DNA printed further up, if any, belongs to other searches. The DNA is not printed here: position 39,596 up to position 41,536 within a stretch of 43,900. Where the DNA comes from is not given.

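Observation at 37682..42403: Input-less histidine kinase, HerA-type hexameric ATPase and a paralogous membrane histidine kinase, with no response regulator or nuclease partner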

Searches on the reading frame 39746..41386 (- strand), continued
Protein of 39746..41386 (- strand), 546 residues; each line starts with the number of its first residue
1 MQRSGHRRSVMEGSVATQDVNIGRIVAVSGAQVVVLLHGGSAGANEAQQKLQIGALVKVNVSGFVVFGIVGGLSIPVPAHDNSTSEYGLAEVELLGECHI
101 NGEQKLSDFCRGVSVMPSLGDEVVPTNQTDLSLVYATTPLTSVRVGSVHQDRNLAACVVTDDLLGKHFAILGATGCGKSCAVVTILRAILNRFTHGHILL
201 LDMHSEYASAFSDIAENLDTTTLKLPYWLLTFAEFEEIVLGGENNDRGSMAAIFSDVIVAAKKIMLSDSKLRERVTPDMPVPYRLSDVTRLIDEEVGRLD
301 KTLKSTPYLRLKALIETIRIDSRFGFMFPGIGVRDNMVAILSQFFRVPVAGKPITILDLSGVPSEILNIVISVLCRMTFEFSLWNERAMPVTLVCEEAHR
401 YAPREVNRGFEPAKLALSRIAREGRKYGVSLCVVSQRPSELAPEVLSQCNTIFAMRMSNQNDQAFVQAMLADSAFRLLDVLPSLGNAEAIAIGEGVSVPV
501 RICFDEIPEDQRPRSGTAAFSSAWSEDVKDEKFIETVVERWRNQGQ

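Call 16: find_related_loci(query=A1, collection=genome_contigs, flank=6000)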
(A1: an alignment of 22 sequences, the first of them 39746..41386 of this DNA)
Query A1 (546 aa) in genome_contigs; peptide patterns used: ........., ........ (x = any residue, [..] = any of these).
600 stretches matched a pattern (row limit reached: there are more); 600 encode a relative of the query (tblastn E <= 1e-3); the best 80 are kept; 80 distinct loci.
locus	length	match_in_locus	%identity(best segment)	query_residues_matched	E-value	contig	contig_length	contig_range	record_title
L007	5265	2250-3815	59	18-538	0e+0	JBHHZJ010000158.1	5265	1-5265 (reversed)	MAG: Kiloniellaceae bacterium isolate Maj_1_bin.32 NODE_8997_length_5265_cov_15.237620, whole genome shotgun sequence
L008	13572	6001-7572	55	19-544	0e+0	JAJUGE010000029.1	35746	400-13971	MAG: Alphaproteobacteria bacterium isolate bin29 k141_478743_length_35746_cov_26.0049, whole genome shotgun sequence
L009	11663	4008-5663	52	4-544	0e+0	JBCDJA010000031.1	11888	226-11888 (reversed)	MAG: Pseudomonadota bacterium isolate P01_H01_bin.24 k141_2058458_length_11888_cov_17.2620, whole genome shotgun sequenc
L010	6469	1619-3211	50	9-546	2e-177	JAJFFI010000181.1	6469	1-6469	MAG: Alphaproteobacteria bacterium isolate OFTM306 OFTM306_180, whole genome shotgun sequence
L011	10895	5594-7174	51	17-542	2e-173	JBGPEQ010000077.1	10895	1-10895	MAG: Dongiaceae bacterium isolate OBJ_0618_7090110_87 k141_10301947_length_10895_cov_15.0012, whole genome shotgun seque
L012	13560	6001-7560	51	18-535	7e-173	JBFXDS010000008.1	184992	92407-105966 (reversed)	MAG: Dongiaceae bacterium isolate CA_2019_TPBS_99 NODE_700_length_184992_cov_27.013605_TPBS, whole genome shotgun sequen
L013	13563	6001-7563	50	22-542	3e-172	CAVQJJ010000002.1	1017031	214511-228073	MAG: uncultured Alphaproteobacteria bacterium isolate MFD10064.bin.1.81 genome assembly, contig: contig_11522, whole gen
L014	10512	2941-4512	52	21-543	1e-171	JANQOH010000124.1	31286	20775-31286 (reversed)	MAG: Alphaproteobacteria bacterium isolate IP29b_bin.128 k99_1546723, whole genome shotgun sequence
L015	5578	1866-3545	48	3-545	7e-174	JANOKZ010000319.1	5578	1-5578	MAG: Hyphomicrobium sp. isolate VAR_45_metabat_381 VAR_45_k141_3769546, whole genome shotgun sequence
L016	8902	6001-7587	50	11-542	6e-171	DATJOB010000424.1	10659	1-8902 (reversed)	MAG TPA_asm: Stellaceae bacterium isolate SMAG_U14876 k141_2019433, whole genome shotgun sequence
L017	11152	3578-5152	49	19-542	3e-169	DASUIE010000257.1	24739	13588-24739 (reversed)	MAG TPA_asm: Stellaceae bacterium isolate SMAG_U1452 k141_815359, whole genome shotgun sequence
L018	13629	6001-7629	49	15-545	2e-167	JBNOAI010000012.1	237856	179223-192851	Leptospira interrogans strain LS0056 NODE_12_length_237856_cov_37.958705, whole genome shotgun sequence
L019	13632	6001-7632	48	14-545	4e-167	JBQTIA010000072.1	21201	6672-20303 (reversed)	MAG: Hyphomicrobium sp. isolate SAW1 c_000000122619, whole genome shotgun sequence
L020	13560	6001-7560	51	22-542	6e-167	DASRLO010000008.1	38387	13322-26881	MAG TPA_asm: Stellaceae bacterium isolate SMAG_U10190 k141_169615, whole genome shotgun sequence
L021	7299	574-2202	47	15-546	5e-167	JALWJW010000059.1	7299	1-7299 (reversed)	MAG: Hyphomicrobiales bacterium isolate M17_metabat1_scaf2bin.116 M17_NODE_12836_length_7299_cov_2.328918, whole genome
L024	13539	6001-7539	49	32-544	9e-166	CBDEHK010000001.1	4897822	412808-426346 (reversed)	MAG: Alphaproteobacteria bacterium isolate b8b7b69a-d3a0-4c11-b006-0a04b1716f3a genome assembly, contig: contig_1, whole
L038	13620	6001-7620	47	16-545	3e-163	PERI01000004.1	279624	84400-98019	MAG: Hyphomicrobium sp. isolate PB1.3.35 PB1_1000024_279624, whole genome shotgun sequence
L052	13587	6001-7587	48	21-544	1e-160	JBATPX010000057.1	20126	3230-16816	MAG: Defluviicoccus sp. isolate MFD10501_ilm_asm_bin11 k127_2094, whole genome shotgun sequence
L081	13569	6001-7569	46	16-537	8e-148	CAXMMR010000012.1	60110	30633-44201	MAG: Acetobacteraceae bacterium isolate f7ae6730-f391-47d8-85f6-7179839647d2 genome assembly, contig: contig_12, whole g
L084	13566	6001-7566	46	22-544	6e-145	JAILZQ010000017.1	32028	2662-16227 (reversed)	MAG: Geminicoccaceae bacterium isolate HOT.CON.139 NODE_1313_length_32028_cov_6.803668, whole genome shotgun sequence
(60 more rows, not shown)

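Call 23: search_protein_families(library=pfam, proteins=[L014:4573-6117:-, L024:7686-9236:-, L081:4412-5953:+, L052:7665-9464:+, L084:3967-5796:-, L010:3281-5149:+], max_evalue=0.01)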
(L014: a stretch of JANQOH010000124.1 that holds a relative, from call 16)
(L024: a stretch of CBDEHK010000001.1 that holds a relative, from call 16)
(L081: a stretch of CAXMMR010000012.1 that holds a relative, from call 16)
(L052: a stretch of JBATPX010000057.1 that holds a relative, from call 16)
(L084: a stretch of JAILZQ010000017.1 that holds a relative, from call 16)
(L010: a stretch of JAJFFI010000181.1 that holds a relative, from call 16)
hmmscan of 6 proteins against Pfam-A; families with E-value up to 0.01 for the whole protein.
L014:4573-6117:- (514 aa): 2 families
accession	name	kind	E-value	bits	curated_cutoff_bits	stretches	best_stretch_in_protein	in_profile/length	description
PF00563.25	EAL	-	1.8e-77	260.3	31.3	1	257-492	2-236/236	EAL domain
PF00990.26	GGDEF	-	3.2e-48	164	23.8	1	80-236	1-160/161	Diguanylate cyclase, GGDEF domain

L024:7686-9236:- (516 aa): 2 families
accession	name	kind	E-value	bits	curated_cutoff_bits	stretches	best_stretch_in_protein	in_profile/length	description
PF00563.25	EAL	-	4.3e-75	252.5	31.3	1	265-499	3-236/236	EAL domain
PF00990.26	GGDEF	-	7.8e-50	169.2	23.8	1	87-243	1-160/161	Diguanylate cyclase, GGDEF domain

L081:4412-5953:+ (513 aa): 2 families
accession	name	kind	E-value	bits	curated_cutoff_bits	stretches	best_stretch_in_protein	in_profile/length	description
PF00563.25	EAL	-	7e-74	248.6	31.3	1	265-493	9-236/236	EAL domain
PF00990.26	GGDEF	-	3.6e-44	150.8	23.8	1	81-238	1-161/161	Diguanylate cyclase, GGDEF domain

L052:7665-9464:+ (599 aa): 6 families
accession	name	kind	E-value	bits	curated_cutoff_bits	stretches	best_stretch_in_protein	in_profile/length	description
PF00563.25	EAL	-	2.3e-74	250.2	31.3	1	344-577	3-236/236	EAL domain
PF00990.26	GGDEF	-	1.8e-46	158.3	23.8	1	167-321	1-158/161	Diguanylate cyclase, GGDEF domain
PF08448.16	PAS_4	-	9.9e-08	32.6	23.1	1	53-158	1-110/110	PAS fold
PF13188.13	PAS_8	-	2.4e-05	24.5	21.8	1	48-93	2-44/65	PAS domain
PF13426.13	PAS_9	-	0.0002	22.1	27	1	60-155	4-103/103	PAS domain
PF00989.32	PAS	-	0.00066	20.1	22.6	1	51-153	5-113/113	PAS fold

L084:3967-5796:- (609 aa): 7 families
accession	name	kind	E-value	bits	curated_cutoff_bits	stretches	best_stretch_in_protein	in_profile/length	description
PF00563.25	EAL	-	1.1e-68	231.5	31.3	1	343-574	3-235/236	EAL domain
PF00990.26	GGDEF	-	6.7e-44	149.9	23.8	1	165-318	1-156/161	Diguanylate cyclase, GGDEF domain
PF13188.13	PAS_8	-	5.2e-09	36.1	21.8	1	48-103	2-53/65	PAS domain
PF00989.32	PAS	-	2.2e-07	31.3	22.6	1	48-151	2-113/113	PAS fold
PF08448.16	PAS_4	-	2.1e-06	28.4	23.1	1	54-156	2-110/110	PAS fold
PF13426.13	PAS_9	-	4.4e-05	24.1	27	1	58-153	2-103/103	PAS domain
PF24820.1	Diguanyl_cycl_sensor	-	0.004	17.5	28.1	0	59-150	8-109/109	Diguanylate cyclase-like sensor domain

L010:3281-5149:+ (622 aa): 2 families
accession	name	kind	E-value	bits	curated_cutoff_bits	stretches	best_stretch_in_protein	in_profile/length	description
PF00563.25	EAL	-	2.7e-60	204.1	31.3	1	363-595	3-236/236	EAL domain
PF08448.16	PAS_4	-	9.9e-05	23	23.1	1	73-139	5-71/110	PAS fold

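Call 31: search_solved_structures(query=window:39746-41386:-, max_evalue=0.001)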
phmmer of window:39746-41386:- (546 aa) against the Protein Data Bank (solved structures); distinct sequences matched with E-value up to 0.001: 10.
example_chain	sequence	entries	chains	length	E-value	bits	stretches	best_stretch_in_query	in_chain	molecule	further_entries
9c1m_M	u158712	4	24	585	2.6e-64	220.9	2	339-544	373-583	ATP-binding protein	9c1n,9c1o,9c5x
8wiv_A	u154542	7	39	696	1.1e-61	212.3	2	352-542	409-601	Helicase HerA central domain-containing protein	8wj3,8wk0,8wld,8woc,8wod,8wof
8xau_A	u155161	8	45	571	1.9e-57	198.2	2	352-542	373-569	ATP-binding protein | HerA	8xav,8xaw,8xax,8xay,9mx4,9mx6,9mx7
8ziq_M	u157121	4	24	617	4.6e-52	180.5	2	350-543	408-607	HerA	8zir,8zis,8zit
8j4u_M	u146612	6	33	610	6.9e-34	120.5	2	362-526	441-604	Nucleoside triphosphate hydrolase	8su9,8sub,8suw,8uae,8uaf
9x1l_A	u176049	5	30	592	2.6e-27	98.8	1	387-502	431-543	DNA helicase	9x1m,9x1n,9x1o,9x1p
8yho_A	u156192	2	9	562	6.8e-20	74.4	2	386-507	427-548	DUF87 domain-containing protein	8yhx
4d2i_A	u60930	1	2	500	1.2e-19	73.5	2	365-505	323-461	HERA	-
8wet_A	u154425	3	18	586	1e-07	34.2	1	354-475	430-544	TdpA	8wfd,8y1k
7f6d_B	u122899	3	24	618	8e-06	27.9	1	351-449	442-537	HerA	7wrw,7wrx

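Call 53: predict_structure(alignment_id=A1)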
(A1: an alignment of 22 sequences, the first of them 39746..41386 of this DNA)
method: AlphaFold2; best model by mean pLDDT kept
length: 546 residues; sequences in the alignment: 22
mean_pLDDT: 52.1   pTM: 0.37
mean pLDDT of the five models: 52.1, 52.0, 51.2, 49.7, 49.6
residues with pLDDT >= 90: 15; 70-90: 109; 50-70: 139; < 50: 283
segments of 3 or more residues with pLDDT < 50: 1-17, 41-49, 137-140, 159-181, 194-201, 214-216, 218-231, 321-500, 513-529, 544-546
pLDDT, mean of each block of 10 residues (from residue 1): 36 42 87 79 44 79 87 60 63 84 76 82 84 55 57 55 33 36 54 48 54 50 41 55 64 79 67 64 63 81 74 66 34 27 29 37 41 39 27 32 38 40 34 32 34 32 31 30 42 37 59 40 38 61 46
secondary structure, 60 per line:
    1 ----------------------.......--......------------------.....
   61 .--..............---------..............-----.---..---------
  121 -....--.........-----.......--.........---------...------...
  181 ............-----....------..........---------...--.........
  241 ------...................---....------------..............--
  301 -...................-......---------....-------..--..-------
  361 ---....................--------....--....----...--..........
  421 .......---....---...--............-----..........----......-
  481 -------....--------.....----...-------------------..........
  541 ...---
elements in order: E23-29 E32-37 E56-61 E64-77 E87-100 E122-125 H128-136 E142-148 E151-159 E169-171 H178-192 E198-201 H208-214 E215-217 H232-240 H247-265 H269-272 H285-298 H302-320 H322-327 H337-340 H364-383 E392-395 H398-401 H411-427 E431-434 H443-454 H460-469 H474-479 E488-491 E500-504 H531-543

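Call 60: search_dna_similar(query=window:39746-41356:-, collection=plasmids, mode=protein, max_evalue=1e-30, max_rows=30)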
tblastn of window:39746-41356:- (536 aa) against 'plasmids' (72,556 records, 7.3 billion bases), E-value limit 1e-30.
Records with a match: 129; places in all: 129; records where one place covers at least 80% of the query: 77.
Best place of each record, by identity: <60% 129.
By first word of the organism name: Klebsiella 28; Serratia 17; Piscirickettsia 9; Sinorhizobium 7; Rhizobium 5; Ralstonia 5; Phaeobacter 4; Sulfitobacter 4; Agrobacterium 4; Nitratireductor 3; and 33 more.
By predicted mobility (MOB-suite, as given by PLSDB): conjugative 68; non-mobilizable 37; mobilizable 24.
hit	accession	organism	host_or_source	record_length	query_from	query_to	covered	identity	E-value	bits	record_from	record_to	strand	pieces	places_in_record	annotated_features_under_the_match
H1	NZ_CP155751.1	Sphingomonas parapaucimobilis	Chinese cabbage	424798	81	536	85%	42.0%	2e-110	368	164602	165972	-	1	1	ATP-binding protein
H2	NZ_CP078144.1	Nitratireductor kimnyeongensis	Isolate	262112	71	532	86%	38.9%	7e-104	349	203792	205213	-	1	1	ATP-binding protein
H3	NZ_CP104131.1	Sinorhizobium sp. K101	Phaseolus vulgaris,cell ...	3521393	81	505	79%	41.8%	1e-97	331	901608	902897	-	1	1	none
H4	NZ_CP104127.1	Sinorhizobium sp. M103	Phaseolus vulgaris,cell ...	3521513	81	505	79%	41.8%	1e-97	331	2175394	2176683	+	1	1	none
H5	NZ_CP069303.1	Shinella sp. PSBB067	monoisolate,Minnesota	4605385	81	532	84%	39.3%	2e-98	333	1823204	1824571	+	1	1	none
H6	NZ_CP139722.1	Nitratireductor rhodophyticola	Bacterial Culture,hydrothermal vent ...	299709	79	532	85%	39.1%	1e-103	349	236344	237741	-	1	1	DUF87 domain-containing protein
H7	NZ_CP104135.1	Sinorhizobium sp. C101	Phaseolus vulgaris,cell ...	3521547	81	505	79%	41.6%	6e-97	329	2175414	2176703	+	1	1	none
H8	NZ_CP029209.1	Nitratireductor sp. OM-1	-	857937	79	536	85%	38.5%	1e-103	349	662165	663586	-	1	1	ATP-binding protein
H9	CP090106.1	Sinorhizobium meliloti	Medicago,Cell culture,Plant nodule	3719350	81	505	79%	41.1%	7e-97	329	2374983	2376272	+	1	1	DUF87 domain-containing protein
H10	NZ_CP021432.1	Yoonia vestfoldensis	Skeletonema marinoi strain RO5AC,Cell ...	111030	37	531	92%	30.3%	5e-61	225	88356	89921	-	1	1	ATP-binding protein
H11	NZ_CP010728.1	Phaeobacter inhibens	cell culture,clam larvae aquaculture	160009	37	531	92%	30.2%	8e-61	224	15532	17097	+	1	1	ATP-binding protein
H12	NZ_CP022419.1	Pseudosulfitobacter pseudonitzschiae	Skeletonema marinoi strain RO5AC,Cell ...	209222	37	531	92%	29.2%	3e-61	225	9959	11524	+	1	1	ATP-binding protein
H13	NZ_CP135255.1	Enterobacter chuandaensis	Homo sapiens,anal swab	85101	67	536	88%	29.7%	1e-56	212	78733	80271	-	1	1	ATP-binding protein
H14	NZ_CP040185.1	Raoultella planticola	Homosapiens,cerebrospinal fluid, ...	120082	67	536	88%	29.7%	1e-56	212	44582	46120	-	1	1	ATP-binding protein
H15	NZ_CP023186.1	Klebsiella michiganensis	patient,China: The First Affiliated ...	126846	67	536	88%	29.7%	1e-56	212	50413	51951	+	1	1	ATP-binding protein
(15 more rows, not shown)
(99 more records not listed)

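Call 61: get_annotated_region(hit=H9, flank=5000)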
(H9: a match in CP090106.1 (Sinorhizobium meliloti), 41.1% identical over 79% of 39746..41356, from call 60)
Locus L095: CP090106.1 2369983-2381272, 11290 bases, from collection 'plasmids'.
description: Sinorhizobium meliloti strain Ak57 plasmid pSymB, complete sequence
organism: Sinorhizobium meliloti (NCBI taxid 382)
taxonomy: Bacteria; Pseudomonadota; Alphaproteobacteria; Hyphomicrobiales; Rhizobiaceae; Sinorhizobium; Sinorhizobium meliloti
host: -; source: Medicago,Cell culture,Plant nodule; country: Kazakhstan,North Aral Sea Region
typing (MOB-suite, as given by PLSDB): non-mobilizable
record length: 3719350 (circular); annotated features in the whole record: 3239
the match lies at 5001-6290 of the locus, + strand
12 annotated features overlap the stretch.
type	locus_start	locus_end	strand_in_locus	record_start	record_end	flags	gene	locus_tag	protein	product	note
CDS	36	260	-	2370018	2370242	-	-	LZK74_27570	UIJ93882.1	hypothetical protein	-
CDS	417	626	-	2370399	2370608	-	-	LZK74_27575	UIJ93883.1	cold-shock protein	-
CDS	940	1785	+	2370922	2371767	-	-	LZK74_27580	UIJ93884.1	aldo/keto reductase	-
CDS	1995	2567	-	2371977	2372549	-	ilvN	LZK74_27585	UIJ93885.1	acetolactate synthase small subunit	-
CDS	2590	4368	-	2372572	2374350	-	-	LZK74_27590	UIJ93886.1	acetolactate synthase 3 large subunit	-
CDS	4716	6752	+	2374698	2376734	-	-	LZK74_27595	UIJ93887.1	DUF87 domain-containing protein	-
CDS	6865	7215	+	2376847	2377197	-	-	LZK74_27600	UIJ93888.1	hypothetical protein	-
CDS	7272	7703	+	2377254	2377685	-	-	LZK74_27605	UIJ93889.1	nuclear transport factor 2 family protein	-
CDS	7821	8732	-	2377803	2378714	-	miaA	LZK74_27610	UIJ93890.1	tRNA (adenosine(37)-N6)-dimethylallyltransferase MiaA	-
CDS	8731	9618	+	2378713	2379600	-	serB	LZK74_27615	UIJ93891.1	phosphoserine phosphatase SerB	-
CDS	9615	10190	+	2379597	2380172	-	-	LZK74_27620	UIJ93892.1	GNAT family N-acetyltransferase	-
CDS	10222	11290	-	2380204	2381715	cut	-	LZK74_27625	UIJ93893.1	Do family serine endopeptidase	-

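Call 62: get_annotated_region(hit=H1, flank=5000)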
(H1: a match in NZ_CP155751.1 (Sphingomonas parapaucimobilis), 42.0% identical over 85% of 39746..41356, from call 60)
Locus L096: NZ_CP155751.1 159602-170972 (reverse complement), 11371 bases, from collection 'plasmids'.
description: Sphingomonas parapaucimobilis strain YK209 plasmid unnamed3, complete sequence
organism: Sphingomonas parapaucimobilis (NCBI taxid 28213)
taxonomy: Bacteria; Pseudomonadota; Alphaproteobacteria; Sphingomonadales; Sphingomonadaceae; Sphingomonas; Sphingomonas parapaucimobilis
host: -; source: Chinese cabbage; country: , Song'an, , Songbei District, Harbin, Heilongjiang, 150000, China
typing (MOB-suite, as given by PLSDB): non-mobilizable
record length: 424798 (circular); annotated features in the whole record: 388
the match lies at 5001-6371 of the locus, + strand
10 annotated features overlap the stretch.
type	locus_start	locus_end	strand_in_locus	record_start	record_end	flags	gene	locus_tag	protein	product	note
CDS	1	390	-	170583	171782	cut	-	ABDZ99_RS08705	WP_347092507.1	MFS transporter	GO:0055085 - transmembrane transport [Evidence IEA]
CDS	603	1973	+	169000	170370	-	-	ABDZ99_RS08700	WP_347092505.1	glycosyl transferase family protein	-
CDS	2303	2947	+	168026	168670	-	-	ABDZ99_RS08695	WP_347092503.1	hypothetical protein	-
CDS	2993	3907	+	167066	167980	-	-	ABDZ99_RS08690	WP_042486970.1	sulfite exporter TauE/SafE family protein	-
CDS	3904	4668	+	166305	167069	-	-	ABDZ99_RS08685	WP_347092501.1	TIGR02186 family protein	-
CDS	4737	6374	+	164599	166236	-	-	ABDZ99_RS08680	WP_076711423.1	ATP-binding protein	-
CDS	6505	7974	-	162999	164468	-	-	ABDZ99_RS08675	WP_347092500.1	M23 family metallopeptidase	-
CDS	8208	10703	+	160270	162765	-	-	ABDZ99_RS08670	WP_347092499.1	helicase-related protein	-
CDS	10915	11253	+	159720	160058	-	-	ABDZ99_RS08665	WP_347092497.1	S4 domain-containing protein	-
CDS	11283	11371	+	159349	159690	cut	fdxA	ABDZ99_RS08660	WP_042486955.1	ferredoxin FdxA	-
